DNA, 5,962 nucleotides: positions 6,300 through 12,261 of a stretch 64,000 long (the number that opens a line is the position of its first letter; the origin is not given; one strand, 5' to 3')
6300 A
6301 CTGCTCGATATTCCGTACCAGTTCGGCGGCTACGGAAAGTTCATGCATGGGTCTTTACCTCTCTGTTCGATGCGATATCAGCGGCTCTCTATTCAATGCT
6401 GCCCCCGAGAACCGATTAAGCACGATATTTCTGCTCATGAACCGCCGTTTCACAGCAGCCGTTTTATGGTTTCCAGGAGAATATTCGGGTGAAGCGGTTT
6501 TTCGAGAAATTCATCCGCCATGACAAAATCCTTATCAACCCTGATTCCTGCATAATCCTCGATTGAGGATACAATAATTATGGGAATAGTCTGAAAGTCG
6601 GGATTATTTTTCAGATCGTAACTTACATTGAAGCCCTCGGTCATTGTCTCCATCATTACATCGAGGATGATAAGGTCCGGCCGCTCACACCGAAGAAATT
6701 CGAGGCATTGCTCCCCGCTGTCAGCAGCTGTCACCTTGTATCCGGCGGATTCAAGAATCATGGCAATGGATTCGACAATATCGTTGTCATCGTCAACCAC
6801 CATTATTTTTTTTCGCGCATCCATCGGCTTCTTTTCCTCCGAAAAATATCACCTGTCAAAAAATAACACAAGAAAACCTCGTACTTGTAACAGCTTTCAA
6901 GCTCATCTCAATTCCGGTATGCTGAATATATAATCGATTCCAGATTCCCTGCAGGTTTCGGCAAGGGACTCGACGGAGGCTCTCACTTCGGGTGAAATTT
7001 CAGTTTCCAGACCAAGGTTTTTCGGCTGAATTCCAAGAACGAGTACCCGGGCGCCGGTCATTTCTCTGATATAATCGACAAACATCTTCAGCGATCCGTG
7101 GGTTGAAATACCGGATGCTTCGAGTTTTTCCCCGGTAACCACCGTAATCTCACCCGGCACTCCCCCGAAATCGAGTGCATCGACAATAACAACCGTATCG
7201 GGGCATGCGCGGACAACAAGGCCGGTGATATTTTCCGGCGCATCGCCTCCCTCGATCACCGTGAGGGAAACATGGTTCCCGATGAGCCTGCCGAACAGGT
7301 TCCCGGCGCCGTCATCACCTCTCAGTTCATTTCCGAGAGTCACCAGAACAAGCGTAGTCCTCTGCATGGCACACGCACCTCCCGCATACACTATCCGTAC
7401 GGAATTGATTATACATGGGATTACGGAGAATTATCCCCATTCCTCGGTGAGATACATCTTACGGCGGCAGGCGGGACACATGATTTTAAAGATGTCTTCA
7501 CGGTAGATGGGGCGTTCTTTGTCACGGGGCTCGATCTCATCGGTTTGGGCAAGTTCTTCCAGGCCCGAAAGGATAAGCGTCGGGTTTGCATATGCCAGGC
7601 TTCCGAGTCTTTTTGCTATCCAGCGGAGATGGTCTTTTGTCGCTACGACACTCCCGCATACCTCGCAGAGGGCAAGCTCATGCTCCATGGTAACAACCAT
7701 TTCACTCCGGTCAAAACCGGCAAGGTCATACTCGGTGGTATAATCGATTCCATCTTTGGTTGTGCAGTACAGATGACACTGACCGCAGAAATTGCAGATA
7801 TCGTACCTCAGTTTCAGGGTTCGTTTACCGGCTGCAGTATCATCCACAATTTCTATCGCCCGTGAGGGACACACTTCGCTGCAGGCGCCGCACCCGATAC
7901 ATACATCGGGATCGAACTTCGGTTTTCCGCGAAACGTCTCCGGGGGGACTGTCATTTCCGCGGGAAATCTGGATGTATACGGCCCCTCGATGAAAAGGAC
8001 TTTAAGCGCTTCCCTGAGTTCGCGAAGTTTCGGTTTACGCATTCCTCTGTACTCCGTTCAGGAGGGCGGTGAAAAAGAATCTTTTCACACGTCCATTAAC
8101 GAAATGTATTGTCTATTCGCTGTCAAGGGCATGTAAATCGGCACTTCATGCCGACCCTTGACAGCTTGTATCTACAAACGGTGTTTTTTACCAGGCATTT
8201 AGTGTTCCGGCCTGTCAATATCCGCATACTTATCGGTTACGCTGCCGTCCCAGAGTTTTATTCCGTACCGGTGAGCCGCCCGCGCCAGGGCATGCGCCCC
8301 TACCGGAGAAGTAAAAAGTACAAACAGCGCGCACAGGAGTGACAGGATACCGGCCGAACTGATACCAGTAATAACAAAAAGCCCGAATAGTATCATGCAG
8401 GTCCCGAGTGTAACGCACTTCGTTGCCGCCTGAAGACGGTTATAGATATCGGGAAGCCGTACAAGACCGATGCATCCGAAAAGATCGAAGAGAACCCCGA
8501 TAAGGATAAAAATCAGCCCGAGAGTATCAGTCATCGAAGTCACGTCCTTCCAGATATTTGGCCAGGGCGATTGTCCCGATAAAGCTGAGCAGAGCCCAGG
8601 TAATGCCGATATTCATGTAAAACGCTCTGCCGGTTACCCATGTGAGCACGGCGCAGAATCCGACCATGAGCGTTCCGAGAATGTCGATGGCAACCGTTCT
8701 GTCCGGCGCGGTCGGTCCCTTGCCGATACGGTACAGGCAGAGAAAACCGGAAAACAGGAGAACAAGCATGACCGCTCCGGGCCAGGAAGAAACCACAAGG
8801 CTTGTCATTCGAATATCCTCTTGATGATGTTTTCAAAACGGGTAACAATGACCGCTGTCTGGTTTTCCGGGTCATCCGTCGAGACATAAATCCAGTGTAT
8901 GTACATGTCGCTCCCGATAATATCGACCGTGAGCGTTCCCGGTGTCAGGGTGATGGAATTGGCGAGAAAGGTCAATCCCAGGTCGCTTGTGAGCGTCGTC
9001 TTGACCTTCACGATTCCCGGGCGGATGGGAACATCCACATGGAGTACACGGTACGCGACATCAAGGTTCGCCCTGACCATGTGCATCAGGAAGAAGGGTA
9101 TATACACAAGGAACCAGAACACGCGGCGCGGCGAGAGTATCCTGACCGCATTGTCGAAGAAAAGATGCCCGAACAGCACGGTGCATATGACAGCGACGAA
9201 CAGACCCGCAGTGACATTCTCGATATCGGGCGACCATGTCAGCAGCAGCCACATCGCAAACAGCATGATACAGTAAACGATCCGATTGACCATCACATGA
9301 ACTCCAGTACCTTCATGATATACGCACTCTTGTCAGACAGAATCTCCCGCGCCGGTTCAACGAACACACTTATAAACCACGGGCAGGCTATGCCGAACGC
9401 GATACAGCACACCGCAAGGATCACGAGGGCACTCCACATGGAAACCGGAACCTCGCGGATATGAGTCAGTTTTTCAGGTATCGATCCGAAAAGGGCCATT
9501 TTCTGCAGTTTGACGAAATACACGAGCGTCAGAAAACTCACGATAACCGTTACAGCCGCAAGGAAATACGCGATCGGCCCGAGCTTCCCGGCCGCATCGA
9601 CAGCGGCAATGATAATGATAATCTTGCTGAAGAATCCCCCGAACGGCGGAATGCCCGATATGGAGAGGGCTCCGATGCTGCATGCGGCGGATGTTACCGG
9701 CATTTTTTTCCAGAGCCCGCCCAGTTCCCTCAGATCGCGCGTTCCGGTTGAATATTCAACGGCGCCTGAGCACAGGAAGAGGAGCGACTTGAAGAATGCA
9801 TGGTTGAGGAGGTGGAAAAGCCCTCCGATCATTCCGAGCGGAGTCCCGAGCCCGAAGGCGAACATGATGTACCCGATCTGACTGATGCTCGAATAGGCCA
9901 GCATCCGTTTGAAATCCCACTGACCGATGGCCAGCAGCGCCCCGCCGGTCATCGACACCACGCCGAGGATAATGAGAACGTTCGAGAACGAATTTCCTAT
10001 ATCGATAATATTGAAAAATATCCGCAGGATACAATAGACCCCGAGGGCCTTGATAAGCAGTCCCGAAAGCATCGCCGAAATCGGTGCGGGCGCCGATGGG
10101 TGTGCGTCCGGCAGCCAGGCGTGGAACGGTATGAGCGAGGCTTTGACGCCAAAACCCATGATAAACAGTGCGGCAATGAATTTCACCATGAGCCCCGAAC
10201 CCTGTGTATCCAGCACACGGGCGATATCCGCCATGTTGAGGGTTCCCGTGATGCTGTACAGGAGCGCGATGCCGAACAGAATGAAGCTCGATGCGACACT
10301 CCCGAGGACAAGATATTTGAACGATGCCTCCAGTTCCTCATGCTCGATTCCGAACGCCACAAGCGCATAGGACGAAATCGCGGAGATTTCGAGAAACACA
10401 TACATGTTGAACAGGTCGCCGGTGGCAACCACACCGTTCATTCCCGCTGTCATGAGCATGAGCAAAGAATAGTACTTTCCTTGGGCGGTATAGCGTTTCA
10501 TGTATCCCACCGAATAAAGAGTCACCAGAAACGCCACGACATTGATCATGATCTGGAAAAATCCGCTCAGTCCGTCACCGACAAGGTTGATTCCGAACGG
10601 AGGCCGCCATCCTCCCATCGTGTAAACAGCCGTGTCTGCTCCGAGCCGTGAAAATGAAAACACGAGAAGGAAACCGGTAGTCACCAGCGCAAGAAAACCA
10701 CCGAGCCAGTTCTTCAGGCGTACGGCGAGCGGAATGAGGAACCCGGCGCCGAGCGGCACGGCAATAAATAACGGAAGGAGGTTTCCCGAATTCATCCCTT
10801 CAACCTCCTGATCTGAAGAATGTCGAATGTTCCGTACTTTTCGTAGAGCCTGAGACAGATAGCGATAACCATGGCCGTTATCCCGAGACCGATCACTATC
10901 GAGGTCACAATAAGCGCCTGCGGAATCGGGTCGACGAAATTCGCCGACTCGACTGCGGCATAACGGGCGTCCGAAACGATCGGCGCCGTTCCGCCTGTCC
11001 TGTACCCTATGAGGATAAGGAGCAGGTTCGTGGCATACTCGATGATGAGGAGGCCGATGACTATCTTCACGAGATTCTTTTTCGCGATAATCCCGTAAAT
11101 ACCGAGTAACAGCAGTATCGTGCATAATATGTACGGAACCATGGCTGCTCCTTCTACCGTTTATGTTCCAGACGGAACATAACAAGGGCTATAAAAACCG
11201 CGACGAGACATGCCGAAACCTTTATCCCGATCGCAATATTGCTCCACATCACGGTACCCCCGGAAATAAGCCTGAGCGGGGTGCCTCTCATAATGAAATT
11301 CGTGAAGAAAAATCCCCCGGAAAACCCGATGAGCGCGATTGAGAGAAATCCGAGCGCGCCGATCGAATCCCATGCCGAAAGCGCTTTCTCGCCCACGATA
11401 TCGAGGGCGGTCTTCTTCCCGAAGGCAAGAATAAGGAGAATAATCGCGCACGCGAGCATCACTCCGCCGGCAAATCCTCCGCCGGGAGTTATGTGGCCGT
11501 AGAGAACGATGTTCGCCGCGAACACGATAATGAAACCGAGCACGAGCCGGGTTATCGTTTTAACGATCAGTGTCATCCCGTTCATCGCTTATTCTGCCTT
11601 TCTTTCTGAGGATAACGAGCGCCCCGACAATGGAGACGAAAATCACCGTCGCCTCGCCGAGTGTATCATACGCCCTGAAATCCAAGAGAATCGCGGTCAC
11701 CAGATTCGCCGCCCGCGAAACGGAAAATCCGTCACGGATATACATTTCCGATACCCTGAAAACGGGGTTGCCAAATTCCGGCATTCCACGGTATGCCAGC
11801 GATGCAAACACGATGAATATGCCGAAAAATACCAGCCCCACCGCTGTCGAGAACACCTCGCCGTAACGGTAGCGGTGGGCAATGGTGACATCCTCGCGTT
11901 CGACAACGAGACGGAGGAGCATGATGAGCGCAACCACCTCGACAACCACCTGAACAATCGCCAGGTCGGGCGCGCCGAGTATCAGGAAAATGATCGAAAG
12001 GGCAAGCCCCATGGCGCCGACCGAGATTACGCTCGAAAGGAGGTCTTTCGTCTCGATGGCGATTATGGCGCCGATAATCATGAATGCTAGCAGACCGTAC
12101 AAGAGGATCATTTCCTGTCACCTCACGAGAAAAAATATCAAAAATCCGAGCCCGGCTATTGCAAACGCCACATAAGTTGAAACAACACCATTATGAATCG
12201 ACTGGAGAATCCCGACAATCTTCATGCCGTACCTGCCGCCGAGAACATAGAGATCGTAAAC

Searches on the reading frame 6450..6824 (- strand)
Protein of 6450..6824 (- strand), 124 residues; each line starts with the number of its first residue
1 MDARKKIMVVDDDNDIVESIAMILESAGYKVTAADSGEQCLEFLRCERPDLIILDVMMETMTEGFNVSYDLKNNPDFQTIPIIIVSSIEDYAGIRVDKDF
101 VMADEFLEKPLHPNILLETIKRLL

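Call 55: search_protein_families(library=pfam, proteins=[window:6450-6824:-], max_evalue=0.00001)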
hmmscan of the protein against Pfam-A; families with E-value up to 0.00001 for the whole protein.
window:6450-6824:- (124 aa): 1 family
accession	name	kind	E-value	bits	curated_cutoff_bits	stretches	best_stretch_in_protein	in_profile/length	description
PF00072.30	Response_reg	-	6.3e-21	75.1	30.2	1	7-120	1-110/111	Response regulator receiver domain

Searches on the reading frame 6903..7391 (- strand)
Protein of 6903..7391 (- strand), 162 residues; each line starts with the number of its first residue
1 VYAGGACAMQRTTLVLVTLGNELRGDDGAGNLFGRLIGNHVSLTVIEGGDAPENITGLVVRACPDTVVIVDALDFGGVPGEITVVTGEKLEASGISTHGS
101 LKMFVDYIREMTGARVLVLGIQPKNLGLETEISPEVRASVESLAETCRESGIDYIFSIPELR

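Call 55: search_protein_families(library=pfam, proteins=[window:6903-7391:-], max_evalue=0.00001)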
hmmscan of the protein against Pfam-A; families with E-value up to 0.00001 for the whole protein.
window:6903-7391:- (162 aa): 1 family
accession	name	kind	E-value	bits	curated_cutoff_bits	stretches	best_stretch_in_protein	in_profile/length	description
PF01750.23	HycI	-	1.6e-14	54.3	23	1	42-146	16-126/130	Hydrogenase maturation protease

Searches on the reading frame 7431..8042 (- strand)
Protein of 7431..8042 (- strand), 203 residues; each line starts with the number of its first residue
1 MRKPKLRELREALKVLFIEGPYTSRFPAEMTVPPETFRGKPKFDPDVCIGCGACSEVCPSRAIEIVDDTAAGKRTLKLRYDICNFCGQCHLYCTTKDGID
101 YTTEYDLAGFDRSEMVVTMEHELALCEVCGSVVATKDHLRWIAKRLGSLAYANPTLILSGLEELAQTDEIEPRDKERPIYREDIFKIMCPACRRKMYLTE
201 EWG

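Call 4: search_protein_families(library=pfam, proteins=[window:7431-8042:-], max_evalue=0.001)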
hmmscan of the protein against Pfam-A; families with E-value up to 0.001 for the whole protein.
window:7431-8042:- (203 aa): 9 families
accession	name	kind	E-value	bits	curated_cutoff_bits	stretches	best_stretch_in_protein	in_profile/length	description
PF00037.32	Fer4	-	2.7e-09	36.9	21.1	1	41-64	1-24/24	4Fe-4S binding domain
PF12838.12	Fer4_7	-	3.1e-09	37.6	27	1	48-95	2-50/52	4Fe-4S dicluster domain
PF12837.12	Fer4_6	-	6.3e-07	29.5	25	1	40-63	1-24/24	4Fe-4S binding domain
PF14697.11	Fer4_21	-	1e-06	29.2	35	1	44-99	4-57/59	4Fe-4S dicluster domain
PF12797.12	Fer4_2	-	1.4e-06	28.3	24.5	1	40-60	2-22/22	4Fe-4S binding domain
PF13187.11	Fer4_9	-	1.5e-06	28.5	27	1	48-96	2-50/52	4Fe-4S dicluster domain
PF13237.11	Fer4_10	-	5.5e-06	26.7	25.5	1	41-93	2-52/53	4Fe-4S dicluster domain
PF25160.1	LdpA_Fe-S-bd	-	0.00059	20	27.6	1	44-66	24-46/49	LdpA Fe-S cluster-binding domain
PF12798.12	Fer4_3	-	0.00095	20.3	27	1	48-62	1-15/15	4Fe-4S binding domain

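Call 5: search_protein_families(library=ncbifam, proteins=[window:7431-8042:-], max_evalue=0.001)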
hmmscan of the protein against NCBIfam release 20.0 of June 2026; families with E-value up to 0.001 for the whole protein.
window:7431-8042:- (203 aa): 43 families (the best 25 are shown)
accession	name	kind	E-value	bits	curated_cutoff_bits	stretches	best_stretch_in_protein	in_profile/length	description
NF009053.0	PRK12387.1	subfamily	1.2e-29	103.4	204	1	13-170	5-145/180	formate hydrogenlyase complex iron-sulfur subunit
NF006076.0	PRK08222.1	equivalog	3.9e-23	82.2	270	1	13-145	5-136/181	hydrogenase 4 subunit H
NF006221.0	PRK08348.1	subfamily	3.6e-17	62.3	124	1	12-114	10-107/136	NADH-plastoquinone oxidoreductase subunit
TIGR01971.1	NuoI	subfamily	9.8e-17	60.7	113.05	1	18-119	10-118/121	NADH-quinone oxidoreductase, chain I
TIGR00403.1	ndhI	equivalog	1.2e-15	57.6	302.35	1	21-117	37-137/183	NAD(P)H-quinone oxidoreductase subunit I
NF004537.0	PRK05888.1-3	equivalog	1.5e-15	57.3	163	1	21-124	38-155/204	NADH-quinone oxidoreductase subunit NuoI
NF004540.0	PRK05888.2-1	equivalog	1.9e-13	50.2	215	1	20-119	18-123/139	NADH-quinone oxidoreductase subunit NuoI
NF040612.1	F420_dehyd_FpoI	exception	5.6e-12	45.6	180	1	7-105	4-105/135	F420H2 dehydrogenase subunit FpoI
NF004541.0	PRK05888.2-2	equivalog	1.7e-11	44.2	217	1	22-121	37-133/168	NADH-quinone oxidoreductase subunit NuoI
NF004543.0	PRK05888.2-5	equivalog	3.6e-11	43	243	1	12-108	26-124/217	NADH-quinone oxidoreductase subunit NuoI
NF010590.0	PRK13984.1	equivalog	1.1e-10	40.3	946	1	12-108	17-117/611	putative oxidoreductase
TIGR02179.1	PorD_KorD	subfamily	2.6e-10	40.3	60.05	2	38-68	47-77/78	2-oxoacid:acceptor oxidoreductase, delta subunit, pyruvate/2-ketoisovalerate family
NF004538.0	PRK05888.1-4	equivalog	4.5e-10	39.4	135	1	20-134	30-152/162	NADH-quinone oxidoreductase subunit NuoI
NF004545.0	PRK05888.3-1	equivalog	6.9e-10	38.8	229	1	12-109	33-133/154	NADH-quinone oxidoreductase subunit NuoI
NF042909.1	FMH_DH_FwdF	exception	3.1e-09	36.4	375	1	32-95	243-308/336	tungsten-dependent formylmethanofuran dehydrogenase subunit FwdF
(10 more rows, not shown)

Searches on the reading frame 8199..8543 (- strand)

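Call 71: search_protein_families(library=pfam, proteins=[window:8199-8543:-], max_evalue=0.001)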
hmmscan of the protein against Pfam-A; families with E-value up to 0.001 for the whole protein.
window:8199-8543:- (114 aa): 1 family
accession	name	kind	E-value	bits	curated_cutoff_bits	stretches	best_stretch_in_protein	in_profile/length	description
PF03334.19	PhaG_MnhG_YufB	-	1.5e-25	89.7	23.4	1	12-91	1-80/80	Na+/H+ antiporter subunit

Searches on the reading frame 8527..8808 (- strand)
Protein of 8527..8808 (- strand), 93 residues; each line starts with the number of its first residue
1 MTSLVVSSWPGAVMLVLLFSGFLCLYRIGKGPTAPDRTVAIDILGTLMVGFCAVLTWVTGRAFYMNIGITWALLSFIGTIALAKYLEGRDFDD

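Call 71: search_protein_families(library=pfam, proteins=[window:8527-8808:-], max_evalue=0.001)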
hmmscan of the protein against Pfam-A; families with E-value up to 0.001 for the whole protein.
window:8527-8808:- (93 aa): 1 family
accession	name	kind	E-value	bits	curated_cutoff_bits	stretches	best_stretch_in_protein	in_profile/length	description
PF04066.18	MrpF_PhaF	-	2e-17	63.8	23.3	1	35-87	1-53/53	Multiple resistance and pH regulation protein F (MrpF / PhaF)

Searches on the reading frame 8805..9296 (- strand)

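Call 71: search_protein_families(library=pfam, proteins=[window:8805-9296:-], max_evalue=0.001)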
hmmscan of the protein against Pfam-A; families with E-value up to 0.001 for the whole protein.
window:8805-9296:- (163 aa): 1 family
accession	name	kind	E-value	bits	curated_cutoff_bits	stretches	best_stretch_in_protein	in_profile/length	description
PF01899.21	MNHE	-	1.7e-42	145.1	27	1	10-161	2-145/145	Na+/H+ ion antiporter subunit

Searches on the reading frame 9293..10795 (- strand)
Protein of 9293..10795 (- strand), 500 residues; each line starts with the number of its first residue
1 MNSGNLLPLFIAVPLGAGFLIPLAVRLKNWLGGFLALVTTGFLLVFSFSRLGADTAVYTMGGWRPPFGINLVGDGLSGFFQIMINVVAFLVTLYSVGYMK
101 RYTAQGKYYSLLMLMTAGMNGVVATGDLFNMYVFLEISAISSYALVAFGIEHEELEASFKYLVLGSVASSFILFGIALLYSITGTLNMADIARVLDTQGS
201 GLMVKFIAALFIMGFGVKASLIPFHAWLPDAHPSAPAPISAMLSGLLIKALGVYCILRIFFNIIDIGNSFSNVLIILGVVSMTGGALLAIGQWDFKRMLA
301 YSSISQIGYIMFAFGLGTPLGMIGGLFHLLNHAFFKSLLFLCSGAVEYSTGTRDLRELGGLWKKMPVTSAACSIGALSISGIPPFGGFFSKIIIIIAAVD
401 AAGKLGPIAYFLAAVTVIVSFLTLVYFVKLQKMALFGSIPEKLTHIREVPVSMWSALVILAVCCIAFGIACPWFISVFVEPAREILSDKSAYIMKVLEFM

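Call 71: search_protein_families(library=pfam, proteins=[window:9293-10795:-], max_evalue=0.001)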
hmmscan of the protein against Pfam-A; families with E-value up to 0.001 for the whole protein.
window:9293-10795:- (500 aa): 3 families
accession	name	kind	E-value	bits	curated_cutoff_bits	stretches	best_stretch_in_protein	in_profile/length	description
PF00361.26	Proton_antipo_M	-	1.4e-75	254.7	21.5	1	126-409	2-286/294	NADH:quinone oxidoreductase/Mrp antiporter, TM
PF10125.14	NADHdeh_related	-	7.6e-09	35.7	27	1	116-231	78-188/218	NADH dehydrogenase I, subunit N related protein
PF00662.26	Proton_antipo_N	-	7.5e-07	29.4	24.5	1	69-109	11-51/51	NADH-Ubiquinone oxidoreductase (complex I), chain 5 N-terminus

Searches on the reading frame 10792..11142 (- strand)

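Call 71: search_protein_families(library=pfam, proteins=[window:10792-11142:-], max_evalue=0.001)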
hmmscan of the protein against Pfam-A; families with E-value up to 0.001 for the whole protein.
window:10792-11142:- (116 aa): 1 family
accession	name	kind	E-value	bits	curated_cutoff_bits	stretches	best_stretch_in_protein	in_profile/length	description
PF00420.29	Oxidored_q2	-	6e-23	80.8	26.1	1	4-115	3-94/95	NADH-ubiquinone/plastoquinone oxidoreductase chain 4L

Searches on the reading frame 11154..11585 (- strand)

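Call 71: search_protein_families(library=pfam, proteins=[window:11154-11585:-], max_evalue=0.001)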
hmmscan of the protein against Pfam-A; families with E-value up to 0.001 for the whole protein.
window:11154-11585:- (143 aa): 1 family
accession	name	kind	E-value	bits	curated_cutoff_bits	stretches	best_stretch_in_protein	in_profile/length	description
PF04039.18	MnhB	-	2.4e-23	83.2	22.5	1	7-128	1-126/127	Domain related to MnhB subunit of Na+/H+ antiporter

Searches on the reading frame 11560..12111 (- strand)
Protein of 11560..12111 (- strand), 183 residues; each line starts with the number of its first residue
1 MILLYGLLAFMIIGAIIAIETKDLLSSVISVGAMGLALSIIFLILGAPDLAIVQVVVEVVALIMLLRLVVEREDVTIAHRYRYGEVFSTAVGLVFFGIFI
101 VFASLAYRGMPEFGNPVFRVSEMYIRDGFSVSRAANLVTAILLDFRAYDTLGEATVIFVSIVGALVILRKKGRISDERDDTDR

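Call 71: search_protein_families(library=pfam, proteins=[window:11560-12111:-], max_evalue=0.001)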
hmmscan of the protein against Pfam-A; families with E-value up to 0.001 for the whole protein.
window:11560-12111:- (183 aa): 3 families
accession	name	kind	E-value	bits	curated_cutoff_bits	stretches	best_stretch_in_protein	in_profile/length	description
PF13244.11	MbhD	-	3e-15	56.6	27.2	1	9-66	1-59/67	MBH, subunit D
PF20501.3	MbhE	-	8.3e-09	35.8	27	1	103-170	18-83/98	MBH, subunit E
PF00499.25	Oxidored_q3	-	0.00048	20.3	33.2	1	14-106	1-97/146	NADH-ubiquinone/plastoquinone oxidoreductase chain 6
